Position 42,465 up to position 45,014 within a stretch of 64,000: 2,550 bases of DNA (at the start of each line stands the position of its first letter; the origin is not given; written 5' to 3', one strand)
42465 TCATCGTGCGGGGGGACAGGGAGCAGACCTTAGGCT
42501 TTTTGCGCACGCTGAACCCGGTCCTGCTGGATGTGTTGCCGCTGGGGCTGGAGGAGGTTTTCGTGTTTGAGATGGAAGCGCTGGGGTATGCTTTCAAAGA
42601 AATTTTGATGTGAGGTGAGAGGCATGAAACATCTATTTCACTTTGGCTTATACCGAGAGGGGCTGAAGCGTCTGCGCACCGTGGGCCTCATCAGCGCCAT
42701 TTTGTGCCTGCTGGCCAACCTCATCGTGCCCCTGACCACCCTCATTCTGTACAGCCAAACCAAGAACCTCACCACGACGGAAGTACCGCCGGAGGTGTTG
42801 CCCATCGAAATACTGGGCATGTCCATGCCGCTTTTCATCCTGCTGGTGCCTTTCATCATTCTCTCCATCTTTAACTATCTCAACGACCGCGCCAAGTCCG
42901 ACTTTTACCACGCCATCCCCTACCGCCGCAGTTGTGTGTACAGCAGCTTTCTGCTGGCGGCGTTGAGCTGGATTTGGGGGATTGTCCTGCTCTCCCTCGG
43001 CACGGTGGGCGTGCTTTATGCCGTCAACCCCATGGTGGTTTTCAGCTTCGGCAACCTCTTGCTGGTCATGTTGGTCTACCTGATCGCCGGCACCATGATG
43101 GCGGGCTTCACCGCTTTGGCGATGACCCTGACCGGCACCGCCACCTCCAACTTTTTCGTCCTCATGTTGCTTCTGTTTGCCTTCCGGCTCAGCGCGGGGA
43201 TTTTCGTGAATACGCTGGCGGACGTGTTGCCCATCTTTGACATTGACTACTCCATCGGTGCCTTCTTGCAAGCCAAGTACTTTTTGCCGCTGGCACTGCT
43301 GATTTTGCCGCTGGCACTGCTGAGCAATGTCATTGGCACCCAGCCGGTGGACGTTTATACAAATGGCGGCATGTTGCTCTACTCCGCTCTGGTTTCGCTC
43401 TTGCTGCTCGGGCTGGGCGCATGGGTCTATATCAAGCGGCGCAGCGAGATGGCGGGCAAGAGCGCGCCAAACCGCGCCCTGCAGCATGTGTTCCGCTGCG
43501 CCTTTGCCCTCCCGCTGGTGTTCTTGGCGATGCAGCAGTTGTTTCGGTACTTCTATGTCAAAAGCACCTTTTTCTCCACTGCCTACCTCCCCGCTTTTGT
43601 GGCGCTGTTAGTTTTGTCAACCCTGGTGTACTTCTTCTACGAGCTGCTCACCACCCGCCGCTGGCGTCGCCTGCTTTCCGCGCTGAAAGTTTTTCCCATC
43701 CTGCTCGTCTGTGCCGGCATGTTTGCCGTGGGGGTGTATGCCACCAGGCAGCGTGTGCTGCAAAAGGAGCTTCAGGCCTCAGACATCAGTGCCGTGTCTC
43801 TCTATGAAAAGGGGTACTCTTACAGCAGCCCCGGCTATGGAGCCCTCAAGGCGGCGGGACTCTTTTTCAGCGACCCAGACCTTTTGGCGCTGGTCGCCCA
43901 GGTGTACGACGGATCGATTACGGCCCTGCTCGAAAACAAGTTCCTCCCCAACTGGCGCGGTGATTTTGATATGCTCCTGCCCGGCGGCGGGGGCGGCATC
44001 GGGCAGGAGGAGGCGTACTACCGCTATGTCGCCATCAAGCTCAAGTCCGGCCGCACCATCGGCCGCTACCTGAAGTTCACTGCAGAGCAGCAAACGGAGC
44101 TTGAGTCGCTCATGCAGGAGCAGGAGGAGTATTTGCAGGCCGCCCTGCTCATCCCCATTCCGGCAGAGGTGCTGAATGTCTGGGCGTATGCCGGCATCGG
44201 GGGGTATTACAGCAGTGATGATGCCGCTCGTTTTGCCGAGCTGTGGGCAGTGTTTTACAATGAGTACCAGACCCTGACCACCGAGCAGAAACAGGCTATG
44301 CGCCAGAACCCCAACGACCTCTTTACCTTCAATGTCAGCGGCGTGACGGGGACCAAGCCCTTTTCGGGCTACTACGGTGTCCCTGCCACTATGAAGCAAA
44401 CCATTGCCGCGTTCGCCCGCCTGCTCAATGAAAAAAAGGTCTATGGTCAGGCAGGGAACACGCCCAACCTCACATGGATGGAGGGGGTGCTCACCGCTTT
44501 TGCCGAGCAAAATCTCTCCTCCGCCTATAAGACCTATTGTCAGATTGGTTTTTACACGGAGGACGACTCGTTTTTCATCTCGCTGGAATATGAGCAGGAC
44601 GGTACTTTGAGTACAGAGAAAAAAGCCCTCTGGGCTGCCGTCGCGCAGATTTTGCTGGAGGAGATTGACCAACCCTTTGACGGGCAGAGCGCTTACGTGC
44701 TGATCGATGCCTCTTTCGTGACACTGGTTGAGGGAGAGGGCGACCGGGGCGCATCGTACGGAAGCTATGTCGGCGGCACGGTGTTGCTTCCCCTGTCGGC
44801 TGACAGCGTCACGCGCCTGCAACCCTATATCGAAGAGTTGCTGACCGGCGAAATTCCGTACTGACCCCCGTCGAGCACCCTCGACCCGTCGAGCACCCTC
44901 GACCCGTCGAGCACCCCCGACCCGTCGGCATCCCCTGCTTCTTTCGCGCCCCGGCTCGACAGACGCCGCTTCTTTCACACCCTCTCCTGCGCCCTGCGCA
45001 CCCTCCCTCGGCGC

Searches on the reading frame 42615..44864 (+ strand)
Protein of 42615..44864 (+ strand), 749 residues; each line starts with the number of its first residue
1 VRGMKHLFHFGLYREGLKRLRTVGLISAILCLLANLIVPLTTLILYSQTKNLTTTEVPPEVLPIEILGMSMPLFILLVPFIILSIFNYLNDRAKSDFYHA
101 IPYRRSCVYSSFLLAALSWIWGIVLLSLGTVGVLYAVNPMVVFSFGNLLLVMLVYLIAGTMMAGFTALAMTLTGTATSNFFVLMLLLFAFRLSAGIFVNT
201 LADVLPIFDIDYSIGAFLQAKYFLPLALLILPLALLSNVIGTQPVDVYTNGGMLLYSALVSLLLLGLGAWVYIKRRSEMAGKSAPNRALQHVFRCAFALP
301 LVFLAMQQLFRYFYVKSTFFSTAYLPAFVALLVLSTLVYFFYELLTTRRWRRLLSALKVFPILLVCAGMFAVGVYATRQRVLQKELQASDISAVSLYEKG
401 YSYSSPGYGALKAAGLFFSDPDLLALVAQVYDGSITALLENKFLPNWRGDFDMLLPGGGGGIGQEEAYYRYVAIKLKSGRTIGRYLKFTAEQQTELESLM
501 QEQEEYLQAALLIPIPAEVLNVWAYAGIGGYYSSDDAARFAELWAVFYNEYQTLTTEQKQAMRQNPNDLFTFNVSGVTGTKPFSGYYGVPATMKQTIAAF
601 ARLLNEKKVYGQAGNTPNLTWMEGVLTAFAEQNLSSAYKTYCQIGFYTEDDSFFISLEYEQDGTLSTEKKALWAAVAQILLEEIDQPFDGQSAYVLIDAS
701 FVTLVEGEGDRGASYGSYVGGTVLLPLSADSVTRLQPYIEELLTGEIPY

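Call 6: search_protein_families(library=pfam, proteins=[window:42615-44864:+], max_evalue=0.01)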
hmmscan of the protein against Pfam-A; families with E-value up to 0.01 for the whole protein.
window:42615-44864:+ (749 aa): 0 families

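Call 49: search_protein_families(library=ncbifam, proteins=[window:42615-44864:+], max_evalue=0.0001)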
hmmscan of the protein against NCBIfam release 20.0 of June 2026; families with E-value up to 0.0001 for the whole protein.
window:42615-44864:+ (749 aa): 0 families

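Call 62: search_solved_structures(query=window:42615-44864:+, max_evalue=1)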
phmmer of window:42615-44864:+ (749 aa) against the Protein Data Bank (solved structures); distinct sequences matched with E-value up to 1: 1.
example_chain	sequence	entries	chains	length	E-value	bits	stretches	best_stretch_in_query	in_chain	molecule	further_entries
3pt5_A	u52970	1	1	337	0.12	14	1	526-663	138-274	NANS (YJHS), A 9-O-acetyl N-acetylneuraminic acid esterase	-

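Call 63: search_protein_families(library=phrogs, proteins=[window:42615-44864:+], max_evalue=0.01)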
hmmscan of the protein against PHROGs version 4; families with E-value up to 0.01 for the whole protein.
window:42615-44864:+ (749 aa): 0 families

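Call 78: search_protein_families(library=padloc, proteins=[window:42615-44864:+], max_evalue=0.001)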
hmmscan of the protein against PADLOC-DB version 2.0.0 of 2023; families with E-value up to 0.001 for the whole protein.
window:42615-44864:+ (749 aa): 0 families
